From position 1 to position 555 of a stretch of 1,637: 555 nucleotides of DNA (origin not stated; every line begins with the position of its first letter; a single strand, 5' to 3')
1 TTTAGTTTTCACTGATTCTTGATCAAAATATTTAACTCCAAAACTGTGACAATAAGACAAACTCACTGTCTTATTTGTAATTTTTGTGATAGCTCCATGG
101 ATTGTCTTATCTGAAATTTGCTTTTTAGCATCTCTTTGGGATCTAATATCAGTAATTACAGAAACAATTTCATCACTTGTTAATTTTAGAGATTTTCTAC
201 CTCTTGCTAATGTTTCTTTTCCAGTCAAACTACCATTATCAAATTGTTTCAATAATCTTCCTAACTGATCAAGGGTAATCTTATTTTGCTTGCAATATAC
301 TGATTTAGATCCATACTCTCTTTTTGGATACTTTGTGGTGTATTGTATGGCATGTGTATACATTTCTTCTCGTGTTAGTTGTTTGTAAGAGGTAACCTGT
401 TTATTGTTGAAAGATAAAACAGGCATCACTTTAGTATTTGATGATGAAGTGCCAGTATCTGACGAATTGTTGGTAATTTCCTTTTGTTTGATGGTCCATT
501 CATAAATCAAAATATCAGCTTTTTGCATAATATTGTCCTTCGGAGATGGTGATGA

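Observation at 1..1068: The dominant gene of the window is absent from the supplied ORF track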

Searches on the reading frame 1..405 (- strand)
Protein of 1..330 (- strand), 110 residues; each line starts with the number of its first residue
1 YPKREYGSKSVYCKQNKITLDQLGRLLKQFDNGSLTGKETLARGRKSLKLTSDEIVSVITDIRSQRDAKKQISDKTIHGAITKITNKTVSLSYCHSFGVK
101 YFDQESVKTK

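Call 23: search_protein_families(library=pfam, proteins=[window:1-330:-], max_evalue=5)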
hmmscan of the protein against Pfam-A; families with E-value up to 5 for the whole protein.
window:1-330:- (110 aa): 3 families
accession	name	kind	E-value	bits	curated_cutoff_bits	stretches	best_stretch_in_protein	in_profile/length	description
PF11829.13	DUF3349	-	0.0068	17.6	28.3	1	49-88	33-72/94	Protein of unknown function (DUF3349)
PF21634.3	MOV-10_beta-barrel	-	0.066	13.2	23.6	1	65-106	43-83/88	Helicase MOV-10, beta-barrel domain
PF12325.13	TMF_TATA_bd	-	0.11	13.1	29.1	1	15-74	9-68/115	TATA element modulatory factor 1 TATA binding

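Call 42: search_solved_structures(query=A4, max_evalue=10, show_alignments=3)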
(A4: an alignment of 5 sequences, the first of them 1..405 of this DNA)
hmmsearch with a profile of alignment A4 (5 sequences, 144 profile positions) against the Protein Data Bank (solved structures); distinct sequences matched with E-value up to 10: 0.

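Call 50: predict_structure(alignment_id=A4)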
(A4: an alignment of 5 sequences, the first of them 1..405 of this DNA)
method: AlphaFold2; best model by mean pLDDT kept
length: 135 residues; sequences in the alignment: 5
mean_pLDDT: 77.8   pTM: 0.42
mean pLDDT of the five models: 77.8, 77.0, 75.8, 75.1, 72.8
residues with pLDDT >= 90: 9; 70-90: 93; 50-70: 22; < 50: 11
segments of 3 or more residues with pLDDT < 50: 1-4, 132-135
pLDDT, mean of each block of 10 residues (from residue 1): 56 87 86 87 88 83 54 77 86 72 90 87 79 39
secondary structure, 60 per line:
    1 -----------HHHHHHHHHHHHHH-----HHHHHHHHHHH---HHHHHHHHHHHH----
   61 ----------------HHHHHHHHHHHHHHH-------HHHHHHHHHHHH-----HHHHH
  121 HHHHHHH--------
elements in order: H12-25 H31-41 H45-56 H77-91 H99-110 H116-127

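Call 71: fold_search(model_id=the predicted structure, library=pdb)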
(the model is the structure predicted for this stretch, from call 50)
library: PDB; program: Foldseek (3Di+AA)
matches with E <= 10: 192; with E <= 0.001: 0
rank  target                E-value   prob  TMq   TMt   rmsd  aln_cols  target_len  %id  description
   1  8rdu_R                1.5e-01  0.84  0.32  0.11  11.0       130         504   15  Conformational Landscape of the Type V-K CRISPR-associated TransposonIntegration Assembly CAST V-K composite map (released 2024-06-19)
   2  7svw_B                1.7e-01  0.80  0.34  0.13  11.2       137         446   14  Strand-transfer complex of TnsB from ShCAST (released 2022-08-10)
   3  1hlv_A                2.7e-01  0.85  0.33  0.34  10.4       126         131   18  CRYSTAL STRUCTURE OF CENP-B(1-129) COMPLEXED WITH THE CENP-B BOX DNA (released 2002-01-11)
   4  8b9x_A                2.7e-01  0.82  0.33  0.19  11.6       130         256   17  Chimeric protein of human UFM1 E3 ligase, UFL1, and DDRGK1 (released 2023-10-25)
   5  8b9x_B                2.8e-01  0.80  0.33  0.19  11.6       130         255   17  Chimeric protein of human UFM1 E3 ligase, UFL1, and DDRGK1 (released 2023-10-25)
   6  1k78_A                3.1e-01  0.63  0.29  0.31  10.3       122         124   10  Pax5(1-149)+Ets-1(331-440)+DNA (released 2002-01-04)
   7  3ol4_B                3.6e-01  0.97  0.37  0.51  11.3        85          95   20  Crystal structure of a putative uncharacterized protein from Mycobacterium smegmatis, an ortholog of Rv0543c (released 2010-09-08)
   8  8ea3_W                4.0e-01  0.60  0.32  0.11  11.2       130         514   15  V-K CAST Transpososome from Scytonema hofmanni, major configuration (released 2022-11-30)
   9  3ol3_A                5.3e-01  0.89  0.36  0.47  12.4       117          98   14  Crystal structure of a putative uncharacterized protein from Mycobacterium smegamtis, an ortholog of Rv0543c, iodide p (released 2010-09-08)
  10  3fwc_A                6.8e-01  0.18  0.24  0.22  15.2       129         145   18  Sac3:Sus1:Cdc31 complex (released 2009-04-14)
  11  3mkz_B                8.0e-01  0.33  0.25  0.29  12.9       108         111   14  Structure of SopB(155-272)-18mer complex, P21 form (released 2010-05-05)
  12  5zfy_A                8.4e-01  0.47  0.32  0.34  15.6       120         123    9  Crystal structure of human DUX4 homeodomains bound to A12C DNA mutant (released 2018-10-31)
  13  3mkz_A                8.9e-01  0.38  0.28  0.32  11.8       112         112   17  Structure of SopB(155-272)-18mer complex, P21 form (released 2010-05-05)
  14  4u7b_A                1.0e+00  0.28  0.27  0.14   9.5       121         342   12  Crystal structure of a pre-cleavage Mos1 transpososome (released 2015-02-11)
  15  3ol4_A                1.1e+00  0.84  0.35  0.48  11.2        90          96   17  Crystal structure of a putative uncharacterized protein from Mycobacterium smegmatis, an ortholog of Rv0543c (released 2010-09-08)
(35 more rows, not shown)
